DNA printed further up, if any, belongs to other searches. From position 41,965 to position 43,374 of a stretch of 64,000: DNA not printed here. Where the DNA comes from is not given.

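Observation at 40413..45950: AT-rich five-gene operon (Zn-ribbon / 220 aa / glycine-zipper membrane protein / coiled-coil + Sel1-repeat protein / 168 aa): candidate uncharacterised defence or abortive-infection-type module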

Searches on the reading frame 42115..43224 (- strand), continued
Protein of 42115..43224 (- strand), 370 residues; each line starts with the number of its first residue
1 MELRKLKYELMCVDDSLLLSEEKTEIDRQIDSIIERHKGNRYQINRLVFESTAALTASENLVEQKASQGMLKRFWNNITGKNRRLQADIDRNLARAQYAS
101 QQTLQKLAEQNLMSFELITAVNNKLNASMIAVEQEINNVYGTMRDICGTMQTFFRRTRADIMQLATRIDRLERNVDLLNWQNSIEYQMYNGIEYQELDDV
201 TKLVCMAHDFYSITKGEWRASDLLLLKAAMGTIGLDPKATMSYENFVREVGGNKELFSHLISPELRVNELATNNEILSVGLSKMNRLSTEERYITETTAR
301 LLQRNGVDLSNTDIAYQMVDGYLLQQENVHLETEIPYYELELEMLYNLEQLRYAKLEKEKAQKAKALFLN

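Call 100: get_annotated_region(hit=H16, flank=5000)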
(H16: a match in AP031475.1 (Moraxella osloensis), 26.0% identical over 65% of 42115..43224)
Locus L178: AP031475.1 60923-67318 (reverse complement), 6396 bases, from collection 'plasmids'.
description: Moraxella osloensis NBRC 115781 plasmid pSKB0120-3 DNA, complete sequence
organism: Moraxella osloensis (NCBI taxid 34062)
taxonomy: Bacteria; Pseudomonadota; Gammaproteobacteria; Moraxellales; Moraxellaceae; Moraxella; Moraxella osloensis
host: -; source: -; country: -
typing (MOB-suite, as given by PLSDB): non-mobilizable; replicon rep_cluster_1030
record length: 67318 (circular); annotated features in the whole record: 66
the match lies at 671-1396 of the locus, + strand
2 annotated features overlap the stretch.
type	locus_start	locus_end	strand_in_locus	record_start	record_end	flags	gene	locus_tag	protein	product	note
CDS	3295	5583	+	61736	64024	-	-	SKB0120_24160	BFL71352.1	dynamin family protein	-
CDS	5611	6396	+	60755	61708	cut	-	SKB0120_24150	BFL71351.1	hypothetical protein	-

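Call 101: search_solved_structures(query=L177:6962-8905:+, max_evalue=0.01)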
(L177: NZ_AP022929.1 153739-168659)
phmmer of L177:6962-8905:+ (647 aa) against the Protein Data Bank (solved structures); distinct sequences matched with E-value up to 0.01: 0.

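Call 103: search_dna_similar(query=L177:6962-8905:+, collection=plasmids, mode=protein, max_rows=30)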
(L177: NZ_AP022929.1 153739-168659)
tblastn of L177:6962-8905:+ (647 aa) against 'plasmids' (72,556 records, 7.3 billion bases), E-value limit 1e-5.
Records with a match: 6; places in all: 6; records where one place covers at least 80% of the query: 3.
Best place of each record, by identity: >=99% 3; <60% 3.
By first word of the organism name: Bacillus 3; Selenomonas 1; Moraxella 1; Cronobacter 1.
By predicted mobility (MOB-suite, as given by PLSDB): non-mobilizable 6.
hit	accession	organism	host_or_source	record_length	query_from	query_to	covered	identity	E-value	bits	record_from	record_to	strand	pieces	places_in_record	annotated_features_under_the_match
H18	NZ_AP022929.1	Bacillus cereus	-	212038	1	647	100%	100.0%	0e+0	1273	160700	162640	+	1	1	hypothetical protein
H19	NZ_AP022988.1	Bacillus cereus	-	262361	1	647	100%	100.0%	0e+0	1273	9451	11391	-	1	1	hypothetical protein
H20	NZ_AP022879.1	Bacillus cereus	-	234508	1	647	100%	100.0%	0e+0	1273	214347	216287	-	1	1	hypothetical protein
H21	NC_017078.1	Selenomonas ruminantium subsp. lactilytica TAM6421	-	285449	14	245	36%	34.1%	8e-33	143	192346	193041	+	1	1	hypothetical protein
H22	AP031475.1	Moraxella osloensis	-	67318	18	258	37%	21.1%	5e-10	71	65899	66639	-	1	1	none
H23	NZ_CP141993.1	Cronobacter malonaticus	Moschus berezovskii,pure culure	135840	15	127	17%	29.3%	1e-6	60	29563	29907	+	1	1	hypothetical protein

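Call 105: get_annotated_region(hit=H17, flank=6000)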
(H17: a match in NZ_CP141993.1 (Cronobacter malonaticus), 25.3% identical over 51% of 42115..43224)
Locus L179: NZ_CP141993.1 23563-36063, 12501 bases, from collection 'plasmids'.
description: Cronobacter malonaticus strain Dcc0527 plasmid unnamed1, complete sequence
organism: Cronobacter malonaticus (NCBI taxid 413503)
taxonomy: Bacteria; Pseudomonadota; Gammaproteobacteria; Enterobacterales; Enterobacteriaceae; Cronobacter; Cronobacter malonaticus
host: -; source: Moschus berezovskii,pure culure; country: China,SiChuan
typing (MOB-suite, as given by PLSDB): non-mobilizable; replicon IncFIB,rep_cluster_574
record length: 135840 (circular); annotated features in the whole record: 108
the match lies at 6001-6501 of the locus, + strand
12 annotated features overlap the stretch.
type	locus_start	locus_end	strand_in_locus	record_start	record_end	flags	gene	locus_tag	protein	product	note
CDS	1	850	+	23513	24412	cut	-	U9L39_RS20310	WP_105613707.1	LysR family transcriptional regulator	GO:0006355 - regulation of DNA-templated transcription [Evidence IEA]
CDS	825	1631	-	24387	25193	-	-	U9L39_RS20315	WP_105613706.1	substrate-binding domain-containing protein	-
CDS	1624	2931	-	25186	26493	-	-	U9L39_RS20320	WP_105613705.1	MFS transporter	-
CDS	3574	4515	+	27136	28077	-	-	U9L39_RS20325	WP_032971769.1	WYL domain-containing protein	-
CDS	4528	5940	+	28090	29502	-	-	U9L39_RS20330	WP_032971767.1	hypothetical protein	-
CDS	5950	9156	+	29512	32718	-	-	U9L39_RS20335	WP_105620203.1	hypothetical protein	-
CDS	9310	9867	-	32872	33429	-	-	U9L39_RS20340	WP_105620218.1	TetR/AcrR family transcriptional regulator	GO:0006355 - regulation of DNA-templated transcription [Evidence IEA]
CDS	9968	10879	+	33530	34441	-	-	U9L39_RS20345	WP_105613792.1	ABC transporter six-transmembrane domain-containing protein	GO:0055085 - transmembrane transport [Evidence IEA]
CDS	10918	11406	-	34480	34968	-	-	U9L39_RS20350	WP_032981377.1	DinB family protein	-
CDS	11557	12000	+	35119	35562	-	-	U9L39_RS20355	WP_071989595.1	NUDIX domain-containing protein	-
CDS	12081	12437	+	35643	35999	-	-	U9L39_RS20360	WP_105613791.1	nuclear transport factor 2 family protein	-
CDS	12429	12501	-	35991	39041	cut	-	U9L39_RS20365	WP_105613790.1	efflux RND transporter permease subunit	-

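Call 110: find_encoding_contigs(protein=P0167, flank=5000, max_places=2)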
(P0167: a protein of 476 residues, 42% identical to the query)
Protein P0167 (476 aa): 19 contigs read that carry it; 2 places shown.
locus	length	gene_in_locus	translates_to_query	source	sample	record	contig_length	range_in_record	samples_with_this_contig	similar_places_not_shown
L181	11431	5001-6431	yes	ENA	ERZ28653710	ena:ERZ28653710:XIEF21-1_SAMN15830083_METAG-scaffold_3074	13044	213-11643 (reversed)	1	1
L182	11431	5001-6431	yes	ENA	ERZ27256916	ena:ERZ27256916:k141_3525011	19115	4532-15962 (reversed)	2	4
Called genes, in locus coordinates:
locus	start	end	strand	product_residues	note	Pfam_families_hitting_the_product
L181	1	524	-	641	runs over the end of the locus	?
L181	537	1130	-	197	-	PF05685:Uma2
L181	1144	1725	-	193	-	PF05685:Uma2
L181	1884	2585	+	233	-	PF01442:Apolipoprotein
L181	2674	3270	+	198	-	PF01478:Peptidase_A24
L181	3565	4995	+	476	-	-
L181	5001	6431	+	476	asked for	PF13431:TPR_17 (faint), PF00515:TPR_1, PF07719:TPR_2, PF13181:TPR_8 (weak), PF13414:TPR_11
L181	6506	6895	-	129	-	-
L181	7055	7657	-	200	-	PF09335:VTT_dom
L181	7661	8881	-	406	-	PF00291:PALP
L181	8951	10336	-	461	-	-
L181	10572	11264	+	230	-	PF02562:PhoH, PF13604:AAA_30, PF13245:AAA_19 (weak)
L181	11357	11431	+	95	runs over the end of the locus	?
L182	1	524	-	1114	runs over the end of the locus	PF00353:HemolysinCabind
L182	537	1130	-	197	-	PF05685:Uma2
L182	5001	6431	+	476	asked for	PF13431:TPR_17 (faint), PF00515:TPR_1, PF07719:TPR_2, PF13181:TPR_8 (weak), PF13414:TPR_11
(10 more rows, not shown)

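Call 111: find_encoding_contigs(protein=P0169, flank=5000, max_places=2)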
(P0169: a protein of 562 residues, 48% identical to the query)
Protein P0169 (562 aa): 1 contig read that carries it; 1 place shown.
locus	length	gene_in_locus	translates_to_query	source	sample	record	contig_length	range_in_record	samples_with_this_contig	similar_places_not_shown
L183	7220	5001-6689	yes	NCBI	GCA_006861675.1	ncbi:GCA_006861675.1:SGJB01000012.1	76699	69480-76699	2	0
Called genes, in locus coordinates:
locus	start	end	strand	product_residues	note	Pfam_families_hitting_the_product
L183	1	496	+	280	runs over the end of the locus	PF00005:ABC_tran, PF02463:SMC_N, PF13555:AAA_29 (faint), PF13401:AAA_22 (faint)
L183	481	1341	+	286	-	PF02463:SMC_N (weak), PF00005:ABC_tran, PF13175:AAA_15 (faint), PF13401:AAA_22 (faint), PF13304:AAA_21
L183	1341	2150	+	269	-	PF02361:CbiQ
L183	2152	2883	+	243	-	PF01416:PseudoU_synth_1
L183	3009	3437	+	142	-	PF00572:Ribosomal_L13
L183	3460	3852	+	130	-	PF00380:Ribosomal_S9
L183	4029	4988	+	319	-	PF01734:Patatin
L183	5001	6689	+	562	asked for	PF23310:TPR_27 (faint), PF08238:Sel1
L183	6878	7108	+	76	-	-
